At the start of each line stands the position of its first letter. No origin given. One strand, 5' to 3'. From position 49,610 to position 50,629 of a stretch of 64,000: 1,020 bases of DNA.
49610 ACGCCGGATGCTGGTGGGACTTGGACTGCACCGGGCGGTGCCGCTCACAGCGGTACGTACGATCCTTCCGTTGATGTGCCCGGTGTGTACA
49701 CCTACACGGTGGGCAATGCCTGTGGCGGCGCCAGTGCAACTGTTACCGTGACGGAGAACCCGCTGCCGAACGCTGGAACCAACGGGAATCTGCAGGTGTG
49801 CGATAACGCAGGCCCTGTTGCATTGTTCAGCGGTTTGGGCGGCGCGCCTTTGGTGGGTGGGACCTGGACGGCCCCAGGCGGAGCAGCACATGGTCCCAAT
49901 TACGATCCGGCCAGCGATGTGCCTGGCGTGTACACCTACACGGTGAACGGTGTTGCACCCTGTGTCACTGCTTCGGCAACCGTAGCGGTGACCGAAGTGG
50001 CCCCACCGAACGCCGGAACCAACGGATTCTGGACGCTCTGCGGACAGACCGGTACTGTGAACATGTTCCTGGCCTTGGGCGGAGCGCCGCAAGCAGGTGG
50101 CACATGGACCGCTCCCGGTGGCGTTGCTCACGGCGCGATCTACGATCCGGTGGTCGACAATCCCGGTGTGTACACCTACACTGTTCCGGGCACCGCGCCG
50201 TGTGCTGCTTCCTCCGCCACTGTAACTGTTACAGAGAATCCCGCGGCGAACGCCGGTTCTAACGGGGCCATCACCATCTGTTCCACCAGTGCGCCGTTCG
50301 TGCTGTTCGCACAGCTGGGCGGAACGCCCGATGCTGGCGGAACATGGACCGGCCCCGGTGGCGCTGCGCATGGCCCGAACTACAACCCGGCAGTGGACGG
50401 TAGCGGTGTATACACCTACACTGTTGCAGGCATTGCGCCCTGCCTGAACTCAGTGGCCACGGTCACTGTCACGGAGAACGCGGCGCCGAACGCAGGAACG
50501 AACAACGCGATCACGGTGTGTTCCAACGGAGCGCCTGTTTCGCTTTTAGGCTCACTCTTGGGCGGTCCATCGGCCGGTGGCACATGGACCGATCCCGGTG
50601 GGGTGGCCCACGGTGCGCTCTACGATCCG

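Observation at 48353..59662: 3769-aa SprB-like giant adhesin made of 39 tandem Ig-like repeats with a type-B T9SS sorting domain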

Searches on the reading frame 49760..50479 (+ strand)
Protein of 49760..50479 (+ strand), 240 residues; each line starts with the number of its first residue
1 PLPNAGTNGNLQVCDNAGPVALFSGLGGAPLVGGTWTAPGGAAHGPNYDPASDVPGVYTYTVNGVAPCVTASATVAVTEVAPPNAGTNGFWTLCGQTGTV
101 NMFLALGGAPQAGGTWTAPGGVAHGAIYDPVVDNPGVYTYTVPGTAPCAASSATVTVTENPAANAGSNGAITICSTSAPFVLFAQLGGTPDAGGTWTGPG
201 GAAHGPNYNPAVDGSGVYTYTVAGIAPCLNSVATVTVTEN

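Call 35: predict_structure(alignment_id=A4)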
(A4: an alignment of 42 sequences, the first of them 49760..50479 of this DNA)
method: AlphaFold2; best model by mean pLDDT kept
length: 240 residues; sequences in the alignment: 42
mean_pLDDT: 95.4   pTM: 0.74
mean pLDDT of the five models: 95.4, 94.3, 92.2, 78.6, 69.0
residues with pLDDT >= 90: 228; 70-90: 12; 50-70: 0; < 50: 0
segments of 3 or more residues with pLDDT < 50: none
pLDDT, mean of each block of 10 residues (from residue 1): 92 96 94 95 97 97 90 97 97 91 95 96 96 96 96 97 96 96 96 96 96 96 95 97
secondary structure, 60 per line:
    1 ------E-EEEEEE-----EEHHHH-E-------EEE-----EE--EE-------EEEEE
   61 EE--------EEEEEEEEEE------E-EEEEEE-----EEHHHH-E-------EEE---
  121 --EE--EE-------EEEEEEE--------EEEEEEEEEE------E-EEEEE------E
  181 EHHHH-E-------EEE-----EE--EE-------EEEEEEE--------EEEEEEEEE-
elements in order: E9-14 H22-25 E35-37 E56-62 E71-80 E89-94 H102-105 E115-117 E136-142 E151-160 E169-173 H182-185 E195-197 E216-222 E231-239
